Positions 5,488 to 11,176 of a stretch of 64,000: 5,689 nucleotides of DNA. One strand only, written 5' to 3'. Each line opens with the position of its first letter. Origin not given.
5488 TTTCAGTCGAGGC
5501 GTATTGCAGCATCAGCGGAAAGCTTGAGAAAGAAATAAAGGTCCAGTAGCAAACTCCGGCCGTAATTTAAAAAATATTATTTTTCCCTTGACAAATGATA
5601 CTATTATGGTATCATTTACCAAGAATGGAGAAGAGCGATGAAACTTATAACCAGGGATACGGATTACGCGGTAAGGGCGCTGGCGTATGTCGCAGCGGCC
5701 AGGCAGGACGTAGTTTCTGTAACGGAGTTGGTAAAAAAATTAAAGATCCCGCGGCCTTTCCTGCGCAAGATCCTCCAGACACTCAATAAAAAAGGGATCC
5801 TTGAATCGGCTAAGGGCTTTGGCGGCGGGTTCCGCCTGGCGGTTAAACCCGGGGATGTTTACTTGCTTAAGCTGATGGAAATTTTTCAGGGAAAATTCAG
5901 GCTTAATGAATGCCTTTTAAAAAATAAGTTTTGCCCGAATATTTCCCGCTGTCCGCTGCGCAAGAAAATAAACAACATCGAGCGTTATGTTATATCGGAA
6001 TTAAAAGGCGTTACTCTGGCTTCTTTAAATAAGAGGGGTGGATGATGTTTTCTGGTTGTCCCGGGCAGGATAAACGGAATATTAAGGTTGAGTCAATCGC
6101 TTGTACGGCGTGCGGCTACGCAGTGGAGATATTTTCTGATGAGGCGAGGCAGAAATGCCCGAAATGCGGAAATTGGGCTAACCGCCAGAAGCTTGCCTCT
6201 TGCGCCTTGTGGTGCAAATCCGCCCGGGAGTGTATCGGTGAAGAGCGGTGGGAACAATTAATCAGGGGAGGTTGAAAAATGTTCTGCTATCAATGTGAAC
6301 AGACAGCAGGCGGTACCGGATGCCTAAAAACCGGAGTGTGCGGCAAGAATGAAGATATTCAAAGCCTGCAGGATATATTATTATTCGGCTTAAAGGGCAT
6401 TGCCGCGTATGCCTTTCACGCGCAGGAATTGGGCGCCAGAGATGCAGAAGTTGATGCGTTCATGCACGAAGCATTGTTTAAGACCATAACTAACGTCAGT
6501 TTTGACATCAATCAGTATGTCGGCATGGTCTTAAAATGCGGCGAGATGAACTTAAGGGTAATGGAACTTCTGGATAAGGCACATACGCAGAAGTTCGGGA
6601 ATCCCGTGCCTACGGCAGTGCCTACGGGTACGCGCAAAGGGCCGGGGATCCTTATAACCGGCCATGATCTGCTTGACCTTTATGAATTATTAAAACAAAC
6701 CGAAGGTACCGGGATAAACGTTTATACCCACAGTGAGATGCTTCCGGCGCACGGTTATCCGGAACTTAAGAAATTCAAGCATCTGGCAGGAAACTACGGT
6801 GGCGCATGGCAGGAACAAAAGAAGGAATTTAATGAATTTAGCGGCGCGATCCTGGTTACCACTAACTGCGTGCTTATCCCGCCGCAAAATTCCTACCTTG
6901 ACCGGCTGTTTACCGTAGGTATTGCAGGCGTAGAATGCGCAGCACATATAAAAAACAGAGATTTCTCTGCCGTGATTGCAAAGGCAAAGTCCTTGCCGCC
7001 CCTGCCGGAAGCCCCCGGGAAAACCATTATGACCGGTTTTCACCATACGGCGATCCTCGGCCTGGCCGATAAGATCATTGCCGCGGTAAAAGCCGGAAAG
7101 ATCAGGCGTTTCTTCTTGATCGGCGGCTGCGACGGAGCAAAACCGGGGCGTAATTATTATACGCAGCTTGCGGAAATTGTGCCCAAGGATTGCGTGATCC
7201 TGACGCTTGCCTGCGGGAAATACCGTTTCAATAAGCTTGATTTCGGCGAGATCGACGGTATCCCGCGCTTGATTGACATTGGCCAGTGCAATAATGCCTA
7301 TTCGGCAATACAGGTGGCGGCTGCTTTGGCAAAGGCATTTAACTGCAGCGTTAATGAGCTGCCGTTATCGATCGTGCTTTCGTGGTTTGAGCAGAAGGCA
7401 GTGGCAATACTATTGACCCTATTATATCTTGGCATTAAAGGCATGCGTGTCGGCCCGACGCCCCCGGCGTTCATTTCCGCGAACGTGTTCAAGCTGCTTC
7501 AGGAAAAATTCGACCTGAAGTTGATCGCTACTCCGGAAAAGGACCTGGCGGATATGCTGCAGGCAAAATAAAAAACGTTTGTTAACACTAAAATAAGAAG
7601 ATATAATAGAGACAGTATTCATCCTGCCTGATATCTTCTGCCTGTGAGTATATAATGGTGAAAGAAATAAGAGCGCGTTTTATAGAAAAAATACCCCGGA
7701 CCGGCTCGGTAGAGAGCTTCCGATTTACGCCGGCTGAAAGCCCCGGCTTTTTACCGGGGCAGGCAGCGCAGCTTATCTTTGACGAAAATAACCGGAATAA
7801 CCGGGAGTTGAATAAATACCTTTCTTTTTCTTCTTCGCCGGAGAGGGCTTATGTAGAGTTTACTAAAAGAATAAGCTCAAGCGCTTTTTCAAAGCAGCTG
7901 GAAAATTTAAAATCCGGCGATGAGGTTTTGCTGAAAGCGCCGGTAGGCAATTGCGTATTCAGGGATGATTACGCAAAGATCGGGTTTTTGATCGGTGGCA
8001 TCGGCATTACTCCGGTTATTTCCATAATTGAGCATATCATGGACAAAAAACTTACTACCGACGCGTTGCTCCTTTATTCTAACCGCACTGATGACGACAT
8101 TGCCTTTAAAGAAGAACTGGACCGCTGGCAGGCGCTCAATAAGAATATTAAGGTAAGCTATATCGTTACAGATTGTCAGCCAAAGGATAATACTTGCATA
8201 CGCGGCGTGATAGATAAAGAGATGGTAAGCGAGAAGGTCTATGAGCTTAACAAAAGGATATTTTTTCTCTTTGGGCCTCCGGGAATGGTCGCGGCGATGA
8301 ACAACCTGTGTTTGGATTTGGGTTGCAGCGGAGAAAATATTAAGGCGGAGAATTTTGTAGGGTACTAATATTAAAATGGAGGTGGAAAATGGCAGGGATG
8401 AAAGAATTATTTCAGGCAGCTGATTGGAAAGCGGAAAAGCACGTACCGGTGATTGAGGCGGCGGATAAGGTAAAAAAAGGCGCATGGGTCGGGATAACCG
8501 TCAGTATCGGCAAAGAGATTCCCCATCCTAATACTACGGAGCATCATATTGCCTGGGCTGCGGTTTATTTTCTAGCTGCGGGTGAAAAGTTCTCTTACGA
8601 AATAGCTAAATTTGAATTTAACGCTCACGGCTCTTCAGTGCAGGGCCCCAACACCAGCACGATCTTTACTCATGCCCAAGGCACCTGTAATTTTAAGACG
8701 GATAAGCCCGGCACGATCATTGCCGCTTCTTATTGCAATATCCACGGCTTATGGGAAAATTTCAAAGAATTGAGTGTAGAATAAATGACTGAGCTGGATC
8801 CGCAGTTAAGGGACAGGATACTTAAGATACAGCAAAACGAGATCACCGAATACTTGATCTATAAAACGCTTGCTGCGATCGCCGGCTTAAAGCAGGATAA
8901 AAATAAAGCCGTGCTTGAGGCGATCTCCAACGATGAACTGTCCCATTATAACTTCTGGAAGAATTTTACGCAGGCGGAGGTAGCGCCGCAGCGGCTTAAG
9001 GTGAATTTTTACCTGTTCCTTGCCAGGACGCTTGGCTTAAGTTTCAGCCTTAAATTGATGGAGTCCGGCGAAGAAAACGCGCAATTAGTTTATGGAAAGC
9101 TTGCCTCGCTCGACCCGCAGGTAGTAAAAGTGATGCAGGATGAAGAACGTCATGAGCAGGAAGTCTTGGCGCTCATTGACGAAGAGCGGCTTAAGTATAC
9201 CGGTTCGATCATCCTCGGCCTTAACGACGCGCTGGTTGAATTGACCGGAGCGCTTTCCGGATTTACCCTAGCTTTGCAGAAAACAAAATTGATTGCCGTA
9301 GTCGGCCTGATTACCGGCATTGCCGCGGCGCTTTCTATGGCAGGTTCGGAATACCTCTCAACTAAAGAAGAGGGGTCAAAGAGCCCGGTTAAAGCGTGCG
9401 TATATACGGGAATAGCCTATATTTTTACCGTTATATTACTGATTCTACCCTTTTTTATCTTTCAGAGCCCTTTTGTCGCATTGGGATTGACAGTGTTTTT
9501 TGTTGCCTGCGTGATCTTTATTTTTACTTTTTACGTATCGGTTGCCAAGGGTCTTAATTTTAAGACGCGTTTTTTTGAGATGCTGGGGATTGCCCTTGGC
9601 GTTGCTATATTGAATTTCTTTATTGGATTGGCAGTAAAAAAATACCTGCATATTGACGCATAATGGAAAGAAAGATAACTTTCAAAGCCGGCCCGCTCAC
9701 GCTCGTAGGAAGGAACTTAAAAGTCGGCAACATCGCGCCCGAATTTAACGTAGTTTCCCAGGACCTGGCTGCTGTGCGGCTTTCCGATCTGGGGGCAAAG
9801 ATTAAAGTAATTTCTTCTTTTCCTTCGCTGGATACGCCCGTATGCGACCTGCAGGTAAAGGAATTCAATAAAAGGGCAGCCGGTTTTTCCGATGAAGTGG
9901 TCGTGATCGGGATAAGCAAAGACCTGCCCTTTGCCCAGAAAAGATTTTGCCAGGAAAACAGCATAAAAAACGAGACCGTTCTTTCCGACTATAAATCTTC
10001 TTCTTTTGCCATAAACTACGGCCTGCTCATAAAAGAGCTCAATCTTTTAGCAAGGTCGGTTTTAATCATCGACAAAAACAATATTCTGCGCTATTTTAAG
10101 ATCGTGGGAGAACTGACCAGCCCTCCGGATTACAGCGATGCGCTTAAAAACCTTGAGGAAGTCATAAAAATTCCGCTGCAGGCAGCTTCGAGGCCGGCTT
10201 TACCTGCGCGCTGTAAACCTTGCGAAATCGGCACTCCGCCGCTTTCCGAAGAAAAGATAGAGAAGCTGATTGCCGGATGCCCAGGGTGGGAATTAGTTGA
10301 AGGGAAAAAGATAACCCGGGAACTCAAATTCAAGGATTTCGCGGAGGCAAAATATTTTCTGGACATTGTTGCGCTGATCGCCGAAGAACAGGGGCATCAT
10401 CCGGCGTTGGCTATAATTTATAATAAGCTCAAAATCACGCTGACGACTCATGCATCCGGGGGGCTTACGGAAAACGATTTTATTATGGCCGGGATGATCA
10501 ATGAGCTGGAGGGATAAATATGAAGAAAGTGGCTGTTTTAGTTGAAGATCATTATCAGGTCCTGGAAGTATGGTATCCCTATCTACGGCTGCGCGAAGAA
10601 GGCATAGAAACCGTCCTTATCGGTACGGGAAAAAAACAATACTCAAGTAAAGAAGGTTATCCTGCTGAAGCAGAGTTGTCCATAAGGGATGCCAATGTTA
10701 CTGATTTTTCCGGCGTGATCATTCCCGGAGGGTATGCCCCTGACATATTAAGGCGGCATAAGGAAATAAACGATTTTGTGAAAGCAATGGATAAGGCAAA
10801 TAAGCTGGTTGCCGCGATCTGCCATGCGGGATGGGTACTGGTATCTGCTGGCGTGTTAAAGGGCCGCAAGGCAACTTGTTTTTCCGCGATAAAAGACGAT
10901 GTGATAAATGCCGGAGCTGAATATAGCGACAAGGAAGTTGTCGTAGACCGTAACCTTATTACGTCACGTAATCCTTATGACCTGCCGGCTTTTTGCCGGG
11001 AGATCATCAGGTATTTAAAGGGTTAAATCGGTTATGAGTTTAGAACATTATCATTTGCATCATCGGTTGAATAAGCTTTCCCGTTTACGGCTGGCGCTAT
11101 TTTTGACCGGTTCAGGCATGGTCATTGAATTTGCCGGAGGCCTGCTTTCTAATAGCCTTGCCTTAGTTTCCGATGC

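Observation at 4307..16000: Three hairpins with covarying stems and invariant (U)AUCGGAUG loop upstream of SD sequences: candidate CsrA-type or novel RNA regulatory motif on metal and oxygen-stress genes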

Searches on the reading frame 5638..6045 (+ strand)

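Call 11: search_protein_families(library=pfam, proteins=[window:5638-6045:+])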
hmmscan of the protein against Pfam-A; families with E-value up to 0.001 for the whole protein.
window:5638-6045:+ (135 aa): 4 families
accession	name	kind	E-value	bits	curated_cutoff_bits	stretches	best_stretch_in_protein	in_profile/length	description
PF02082.26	Rrf2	-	4.2e-28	98.6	30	1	4-131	1-130/132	Iron-dependent Transcriptional regulator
PF12802.13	MarR_2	-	2.4e-05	24.9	27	1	11-56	7-51/61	MarR family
PF09339.16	HTH_IclR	-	5.4e-05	23.3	22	1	11-56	5-49/52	IclR helix-turn-helix domain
PF01978.25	TrmB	-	0.00068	19.9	25.6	0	15-59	12-56/68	Sugar-specific transcriptional regulator TrmB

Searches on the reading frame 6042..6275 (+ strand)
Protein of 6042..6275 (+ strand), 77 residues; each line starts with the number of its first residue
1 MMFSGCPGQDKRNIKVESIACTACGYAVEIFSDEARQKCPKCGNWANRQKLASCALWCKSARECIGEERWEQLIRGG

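Call 11: search_protein_families(library=pfam, proteins=[window:6042-6275:+])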
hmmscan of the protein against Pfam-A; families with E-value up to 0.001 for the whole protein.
window:6042-6275:+ (77 aa): 2 families
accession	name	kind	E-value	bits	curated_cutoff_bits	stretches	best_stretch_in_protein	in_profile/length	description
PF21349.2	RUBY_RBDX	-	2e-05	24.4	26.5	1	21-43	3-23/30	Rubrerythrin, rubredoxin-like domain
PF09723.15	Zn_ribbon_8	-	0.00052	20.4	34.4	0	21-44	8-34/41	Zinc ribbon domain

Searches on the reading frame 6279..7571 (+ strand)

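Call 11: search_protein_families(library=pfam, proteins=[window:6279-7571:+])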
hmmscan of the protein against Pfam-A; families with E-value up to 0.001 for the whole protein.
window:6279-7571:+ (430 aa): 1 family
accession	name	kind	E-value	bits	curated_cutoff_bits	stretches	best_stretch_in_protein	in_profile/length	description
PF03063.25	Prismane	-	3.5e-139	465.2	27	2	79-423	160-512/513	Prismane/CO dehydrogenase family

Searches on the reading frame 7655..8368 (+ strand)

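Call 11: search_protein_families(library=pfam, proteins=[window:7655-8368:+])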
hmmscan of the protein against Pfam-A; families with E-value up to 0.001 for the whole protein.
window:7655-8368:+ (237 aa): 3 families
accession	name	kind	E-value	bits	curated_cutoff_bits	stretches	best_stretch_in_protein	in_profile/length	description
PF00175.26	NAD_binding_1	-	7.8e-17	62.3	22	1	112-215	2-107/109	Oxidoreductase NAD-binding domain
PF08030.17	NAD_binding_6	-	0.00017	22.1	22.2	0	110-177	5-80/156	Ferric reductase NAD binding domain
PF00970.30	FAD_binding_6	-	0.00088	20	21.1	0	21-100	16-97/99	Oxidoreductase FAD-binding domain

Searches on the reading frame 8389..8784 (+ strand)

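Call 12: search_protein_families(library=pfam, proteins=[window:8389-8784:+])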
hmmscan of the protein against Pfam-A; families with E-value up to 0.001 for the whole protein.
window:8389-8784:+ (131 aa): 1 family
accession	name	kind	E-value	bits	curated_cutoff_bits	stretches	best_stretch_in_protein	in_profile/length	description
PF01880.24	Desulfoferrodox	-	1.1e-30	106.5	22.2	1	11-124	2-97/98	Desulfoferrodoxin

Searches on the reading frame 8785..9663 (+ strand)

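Call 12: search_protein_families(library=pfam, proteins=[window:8785-9663:+])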
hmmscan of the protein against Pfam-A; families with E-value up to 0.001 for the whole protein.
window:8785-9663:+ (292 aa): 2 families
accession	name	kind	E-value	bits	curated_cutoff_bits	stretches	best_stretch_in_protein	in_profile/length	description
PF01988.24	VIT1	-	1.3e-13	51.7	28.1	2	141-196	3-59/214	VIT family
PF03232.19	COQ7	-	0.00056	20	23.5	0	10-85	4-79/169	Ubiquinone biosynthesis protein COQ7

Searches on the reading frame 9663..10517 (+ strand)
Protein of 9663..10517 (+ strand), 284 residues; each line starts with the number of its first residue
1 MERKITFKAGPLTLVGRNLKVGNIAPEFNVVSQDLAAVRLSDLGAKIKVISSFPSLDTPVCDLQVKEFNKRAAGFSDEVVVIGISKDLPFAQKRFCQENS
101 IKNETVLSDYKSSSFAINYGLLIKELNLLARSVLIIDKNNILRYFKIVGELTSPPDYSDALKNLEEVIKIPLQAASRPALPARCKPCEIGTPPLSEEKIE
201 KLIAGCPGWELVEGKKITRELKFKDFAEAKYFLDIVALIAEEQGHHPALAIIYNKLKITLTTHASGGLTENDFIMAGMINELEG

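Call 12: search_protein_families(library=pfam, proteins=[window:9663-10517:+])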
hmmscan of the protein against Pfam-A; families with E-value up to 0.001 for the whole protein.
window:9663-10517:+ (284 aa): 3 families
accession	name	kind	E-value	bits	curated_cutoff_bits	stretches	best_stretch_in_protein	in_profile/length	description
PF01329.24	Pterin_4a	-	3.4e-28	98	26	1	192-282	1-91/91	Pterin 4 alpha carbinolamine dehydratase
PF00578.27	AhpC-TSA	-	7.2e-22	78.1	26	1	21-144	1-123/124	AhpC/TSA family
PF08534.16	Redoxin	-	1.1e-20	74.4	26.6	1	20-160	1-147/148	Redoxin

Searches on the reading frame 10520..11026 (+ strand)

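Call 12: search_protein_families(library=pfam, proteins=[window:10520-11026:+])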
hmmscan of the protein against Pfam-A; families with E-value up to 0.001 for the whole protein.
window:10520-11026:+ (168 aa): 1 family
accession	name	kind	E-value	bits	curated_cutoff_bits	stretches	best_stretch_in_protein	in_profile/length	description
PF01965.30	DJ-1_PfpI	-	1.8e-51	174.7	26.6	1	2-164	1-164/165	DJ-1/PfpI family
